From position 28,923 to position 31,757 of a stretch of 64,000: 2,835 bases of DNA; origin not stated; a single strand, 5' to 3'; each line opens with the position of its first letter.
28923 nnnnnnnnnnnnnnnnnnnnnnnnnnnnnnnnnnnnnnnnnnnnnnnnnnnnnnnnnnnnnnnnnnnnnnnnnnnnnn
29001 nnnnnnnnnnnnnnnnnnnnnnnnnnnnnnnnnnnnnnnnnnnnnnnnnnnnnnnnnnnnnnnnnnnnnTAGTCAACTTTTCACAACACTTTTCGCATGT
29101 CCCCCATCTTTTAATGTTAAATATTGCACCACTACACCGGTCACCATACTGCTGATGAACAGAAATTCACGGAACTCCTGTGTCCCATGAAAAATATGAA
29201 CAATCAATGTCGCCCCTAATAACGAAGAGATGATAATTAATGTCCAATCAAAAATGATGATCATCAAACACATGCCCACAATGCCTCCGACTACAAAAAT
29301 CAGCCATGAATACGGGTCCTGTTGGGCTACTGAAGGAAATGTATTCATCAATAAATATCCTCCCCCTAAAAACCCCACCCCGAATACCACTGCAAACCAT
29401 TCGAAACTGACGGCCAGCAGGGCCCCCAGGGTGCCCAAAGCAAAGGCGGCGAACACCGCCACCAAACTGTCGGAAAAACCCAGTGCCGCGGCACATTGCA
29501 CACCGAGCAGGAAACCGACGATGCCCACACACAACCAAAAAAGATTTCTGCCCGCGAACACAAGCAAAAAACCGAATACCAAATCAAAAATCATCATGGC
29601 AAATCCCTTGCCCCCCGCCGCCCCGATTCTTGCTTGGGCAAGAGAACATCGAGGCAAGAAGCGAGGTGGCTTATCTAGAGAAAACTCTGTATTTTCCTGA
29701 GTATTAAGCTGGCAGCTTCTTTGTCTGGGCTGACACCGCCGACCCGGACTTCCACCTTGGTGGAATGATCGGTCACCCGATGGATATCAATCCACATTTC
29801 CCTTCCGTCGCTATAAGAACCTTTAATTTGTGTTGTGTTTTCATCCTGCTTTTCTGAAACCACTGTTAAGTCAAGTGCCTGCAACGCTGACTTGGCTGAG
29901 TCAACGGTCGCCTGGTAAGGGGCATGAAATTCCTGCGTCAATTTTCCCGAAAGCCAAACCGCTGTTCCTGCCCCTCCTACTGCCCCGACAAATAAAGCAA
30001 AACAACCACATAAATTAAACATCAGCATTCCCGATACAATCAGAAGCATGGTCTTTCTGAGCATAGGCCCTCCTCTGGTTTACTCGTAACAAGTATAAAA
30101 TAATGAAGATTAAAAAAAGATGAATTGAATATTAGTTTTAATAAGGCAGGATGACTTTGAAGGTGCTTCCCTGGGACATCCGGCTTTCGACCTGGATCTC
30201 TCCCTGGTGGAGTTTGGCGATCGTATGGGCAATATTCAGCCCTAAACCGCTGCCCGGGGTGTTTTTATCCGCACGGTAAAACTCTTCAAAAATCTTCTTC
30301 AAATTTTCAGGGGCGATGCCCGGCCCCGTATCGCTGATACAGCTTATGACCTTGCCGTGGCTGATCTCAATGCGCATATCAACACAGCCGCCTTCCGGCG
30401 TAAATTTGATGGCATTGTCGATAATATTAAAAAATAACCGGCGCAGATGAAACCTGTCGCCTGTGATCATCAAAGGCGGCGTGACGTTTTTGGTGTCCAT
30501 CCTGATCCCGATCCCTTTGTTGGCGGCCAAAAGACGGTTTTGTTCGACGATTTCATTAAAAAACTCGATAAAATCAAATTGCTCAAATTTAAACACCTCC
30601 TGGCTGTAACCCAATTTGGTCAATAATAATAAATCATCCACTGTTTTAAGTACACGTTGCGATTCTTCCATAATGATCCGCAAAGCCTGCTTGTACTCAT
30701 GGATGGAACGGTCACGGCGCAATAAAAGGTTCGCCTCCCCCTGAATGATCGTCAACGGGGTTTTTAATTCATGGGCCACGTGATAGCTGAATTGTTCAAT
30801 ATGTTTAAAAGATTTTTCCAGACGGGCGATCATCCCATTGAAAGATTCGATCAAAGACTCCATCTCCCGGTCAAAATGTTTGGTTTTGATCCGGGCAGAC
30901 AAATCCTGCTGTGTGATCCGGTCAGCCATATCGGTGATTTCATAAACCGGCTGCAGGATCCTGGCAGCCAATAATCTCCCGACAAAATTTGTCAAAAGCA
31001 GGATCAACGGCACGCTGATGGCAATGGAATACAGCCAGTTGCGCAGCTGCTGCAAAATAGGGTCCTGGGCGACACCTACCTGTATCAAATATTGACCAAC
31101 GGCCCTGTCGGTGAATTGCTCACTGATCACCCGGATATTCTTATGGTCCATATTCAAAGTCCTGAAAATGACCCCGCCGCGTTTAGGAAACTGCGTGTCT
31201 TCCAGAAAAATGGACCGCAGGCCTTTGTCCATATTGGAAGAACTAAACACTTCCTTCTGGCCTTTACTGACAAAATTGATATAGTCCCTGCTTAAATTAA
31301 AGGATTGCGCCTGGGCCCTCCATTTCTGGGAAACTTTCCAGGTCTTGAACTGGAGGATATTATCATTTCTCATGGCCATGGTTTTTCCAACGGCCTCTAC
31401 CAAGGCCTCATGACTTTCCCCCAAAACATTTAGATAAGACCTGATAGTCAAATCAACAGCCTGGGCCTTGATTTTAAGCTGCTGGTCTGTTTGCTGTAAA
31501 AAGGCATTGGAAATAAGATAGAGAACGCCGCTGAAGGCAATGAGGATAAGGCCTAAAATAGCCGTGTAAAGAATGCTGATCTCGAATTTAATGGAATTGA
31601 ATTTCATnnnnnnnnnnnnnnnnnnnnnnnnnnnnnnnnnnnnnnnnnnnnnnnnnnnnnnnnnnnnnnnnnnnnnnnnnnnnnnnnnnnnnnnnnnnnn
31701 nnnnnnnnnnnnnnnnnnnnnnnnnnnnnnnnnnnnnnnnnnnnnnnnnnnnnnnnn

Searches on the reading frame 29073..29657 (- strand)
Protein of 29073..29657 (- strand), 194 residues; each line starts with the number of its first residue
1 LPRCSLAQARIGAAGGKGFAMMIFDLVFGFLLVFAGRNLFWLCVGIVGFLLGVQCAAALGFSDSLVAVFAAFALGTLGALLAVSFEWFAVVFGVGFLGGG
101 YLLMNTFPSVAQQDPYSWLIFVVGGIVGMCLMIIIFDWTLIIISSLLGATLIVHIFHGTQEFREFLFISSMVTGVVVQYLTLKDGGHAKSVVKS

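Call 20: search_protein_families(library=pfam, proteins=[window:29073-29657:-], max_evalue=0.001)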
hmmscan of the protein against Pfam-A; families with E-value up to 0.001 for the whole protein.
window:29073-29657:- (194 aa): 1 family
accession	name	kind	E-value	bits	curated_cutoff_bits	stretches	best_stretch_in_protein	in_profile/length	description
PF13886.12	TM7S3_TM198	-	0.00026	21.2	29.2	1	26-153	5-145/199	TM7S3/TM198-like domain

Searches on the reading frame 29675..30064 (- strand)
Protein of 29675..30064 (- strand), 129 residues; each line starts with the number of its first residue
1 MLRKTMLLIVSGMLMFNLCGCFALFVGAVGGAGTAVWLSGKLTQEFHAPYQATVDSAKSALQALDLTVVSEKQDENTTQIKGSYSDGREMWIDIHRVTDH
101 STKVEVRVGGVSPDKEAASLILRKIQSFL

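Call 6: search_protein_families(library=pfam, proteins=[window:29675-30064:-], max_evalue=0.01)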
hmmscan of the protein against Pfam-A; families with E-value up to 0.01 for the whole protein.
window:29675-30064:- (129 aa): 1 family
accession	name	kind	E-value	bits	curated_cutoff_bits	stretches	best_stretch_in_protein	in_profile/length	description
PF12092.13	DUF3568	-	6.7e-24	84.8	23.2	1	5-126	2-122/124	Protein of unknown function (DUF3568)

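Call 21: search_protein_families(library=ncbifam, proteins=[window:29675-30064:-], max_evalue=0.001)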
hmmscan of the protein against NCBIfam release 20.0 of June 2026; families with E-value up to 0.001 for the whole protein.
window:29675-30064:- (129 aa): 0 families

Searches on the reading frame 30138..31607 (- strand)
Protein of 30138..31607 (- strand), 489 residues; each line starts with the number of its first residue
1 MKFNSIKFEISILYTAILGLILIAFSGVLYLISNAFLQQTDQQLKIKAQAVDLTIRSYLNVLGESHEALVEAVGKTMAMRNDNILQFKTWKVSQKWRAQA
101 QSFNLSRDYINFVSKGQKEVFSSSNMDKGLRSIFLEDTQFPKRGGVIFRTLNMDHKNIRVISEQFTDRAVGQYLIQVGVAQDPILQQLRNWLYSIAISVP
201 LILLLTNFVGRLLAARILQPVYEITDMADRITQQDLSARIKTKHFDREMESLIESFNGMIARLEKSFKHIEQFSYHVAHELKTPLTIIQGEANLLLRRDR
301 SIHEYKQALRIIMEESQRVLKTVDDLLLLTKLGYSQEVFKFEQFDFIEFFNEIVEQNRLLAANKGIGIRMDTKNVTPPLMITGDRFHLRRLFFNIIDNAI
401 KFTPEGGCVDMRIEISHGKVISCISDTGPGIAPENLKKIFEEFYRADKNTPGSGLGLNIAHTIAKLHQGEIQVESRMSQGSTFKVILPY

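Call 6: search_protein_families(library=pfam, proteins=[window:30138-31607:-], max_evalue=0.01)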
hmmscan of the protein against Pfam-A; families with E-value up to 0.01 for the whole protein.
window:30138-31607:- (489 aa): 3 families
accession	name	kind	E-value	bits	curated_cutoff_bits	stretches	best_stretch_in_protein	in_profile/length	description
PF02518.31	HATPase_c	-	4.1e-27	95.3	26.4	1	383-488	1-108/111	Histidine kinase-, DNA gyrase B-, and HSP90-like ATPase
PF00512.31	HisKA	-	3.1e-15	56.4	26.9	1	271-333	3-64/66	His Kinase A (phospho-acceptor) domain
PF00672.30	HAMP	-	3.3e-09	37.4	25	1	212-264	1-52/53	HAMP domain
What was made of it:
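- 30138..31607 (-): The cognate HAMP-HisKA-HATPase sensor kinase. It has a periplasmic domain of about 160 aa with no recognised fold family. Pfam (call 6).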

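Call 21: search_protein_families(library=ncbifam, proteins=[window:30138-31607:-], max_evalue=0.001)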
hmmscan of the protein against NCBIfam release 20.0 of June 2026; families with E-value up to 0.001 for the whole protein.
window:30138-31607:- (489 aa): 87 families (the best 25 are shown)
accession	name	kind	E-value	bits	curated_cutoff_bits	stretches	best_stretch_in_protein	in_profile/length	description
TIGR01386.1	cztS_silS_copS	subfamily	6.2e-72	243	292.55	1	7-487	5-456/457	heavy metal sensor histidine kinase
NF041735.1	hist_kin_RppB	equivalog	5.6e-59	200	400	2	264-488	210-438/438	two-component system sensor histidine kinase RppB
NF033092.0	HK_WalK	equivalog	1.1e-53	182.7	725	2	272-489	374-594/594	cell wall metabolism sensor histidine kinase WalK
NF046044.1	PnpS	equivalog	5.4e-52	177.1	400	1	273-488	173-390/390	two-component system histidine kinase PnpS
NF045903.1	CuHisKinLciSLeg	equivalog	3.9e-48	164.7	700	1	197-487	70-356/357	copper-responsive two-component system sensor histidine kinase LciS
NF008312.0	PRK11100.1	equivalog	6e-48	163.9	356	1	199-488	188-473/477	two-component system sensor histidine kinase CreC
NF007345.0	PRK09835.1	subfamily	8.7e-48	163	423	1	149-488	139-479/482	Cu(+)/Ag(+) sensor histidine kinase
TIGR02966.1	phoR_proteo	equivalog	9.8e-48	162.9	334.2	1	270-487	114-333/333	phosphate regulon sensor histidine kinase PhoR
NF040691.1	MtrAB_MtrB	equivalog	4.7e-46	157.9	450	1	15-488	13-491/507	MtrAB system histidine kinase MtrB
NF012163.2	BaeS_SmeS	equivalog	3.4e-40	138.3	500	1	198-476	169-445/457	sensor histidine kinase efflux regulator BaeS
NF007007.0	PRK09470.1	equivalog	3.4e-39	135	486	1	195-488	178-458/463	envelope stress sensor histidine kinase CpxA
NF012226.0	AdeS_HK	equivalog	4.6e-39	134.6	500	1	188-488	56-352/353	two-component sensor histidine kinase AdeS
NF007837.0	PRK10549.1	equivalog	3e-38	131.7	603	1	198-488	169-457/466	envelope stress sensor histidine kinase BaeS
NF047874.1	MASE3_PAS_HK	subfamily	4.5e-38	131.4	560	1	252-488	384-624/655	MASE3 domain-containing sensor histidine kinase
NF052314.1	T9SS_HK_PorY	subfamily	7.1e-38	130.7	350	1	147-473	89-405/418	PorY family sensor histidine kinase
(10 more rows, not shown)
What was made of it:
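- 30138..31607 (-): TIGR01386 scores 243 bits against a cut-off of 292.55 (call 21).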

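Call 51: search_solved_structures(query=window:30138-31607:-, max_evalue=1e-10)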
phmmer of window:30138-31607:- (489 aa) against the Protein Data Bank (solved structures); distinct sequences matched with E-value up to 1e-10: 40.
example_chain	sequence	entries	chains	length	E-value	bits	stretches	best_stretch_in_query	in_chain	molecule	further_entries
4i5s_A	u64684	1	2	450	2.7e-27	98.9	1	263-489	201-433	Putative histidine kinase CovS; VicK-like protein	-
4jas_A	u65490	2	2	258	3.8e-25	91.9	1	260-488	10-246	Histidine kinase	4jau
5c93_A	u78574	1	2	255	4.4e-25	91.7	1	270-489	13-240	Histidine kinase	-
4u7n_A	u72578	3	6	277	4.7e-25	91.6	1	268-489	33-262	Histidine protein kinase sensor protein | Histidine kinase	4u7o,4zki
9epn_A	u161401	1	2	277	8.8e-25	90.7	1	218-488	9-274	Sensor histidine kinase HprS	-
7zp0_A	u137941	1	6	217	4.2e-24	88.5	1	277-488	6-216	Sensor protein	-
6paj_A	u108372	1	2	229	4.9e-24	88.2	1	272-488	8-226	Sensor protein SrrB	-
2c2a_A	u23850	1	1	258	1.3e-23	86.9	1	260-488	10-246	SENSOR HISTIDINE KINASE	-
5uht_A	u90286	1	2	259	1.4e-23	86.7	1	260-488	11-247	Sensor histidine kinase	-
3dge_A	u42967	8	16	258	1.5e-23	86.6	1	260-488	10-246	Sensor protein | Histidine kinase | Sensor histidine kinase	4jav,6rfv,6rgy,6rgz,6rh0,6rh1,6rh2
6azr_A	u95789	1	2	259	7.1e-23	84.4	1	260-488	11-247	Sensor histidine kinase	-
3d36_A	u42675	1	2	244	1.6e-22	83.3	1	259-488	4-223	Sporulation kinase B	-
6rh7_A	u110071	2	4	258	3.6e-22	82.1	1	260-488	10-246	Sensor histidine kinase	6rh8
4biu_A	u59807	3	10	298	5.8e-22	81.4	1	220-483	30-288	SENSOR PROTEIN CPXA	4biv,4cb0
8u4x_A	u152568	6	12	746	1.7e-21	79.9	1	260-488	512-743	histidine kinase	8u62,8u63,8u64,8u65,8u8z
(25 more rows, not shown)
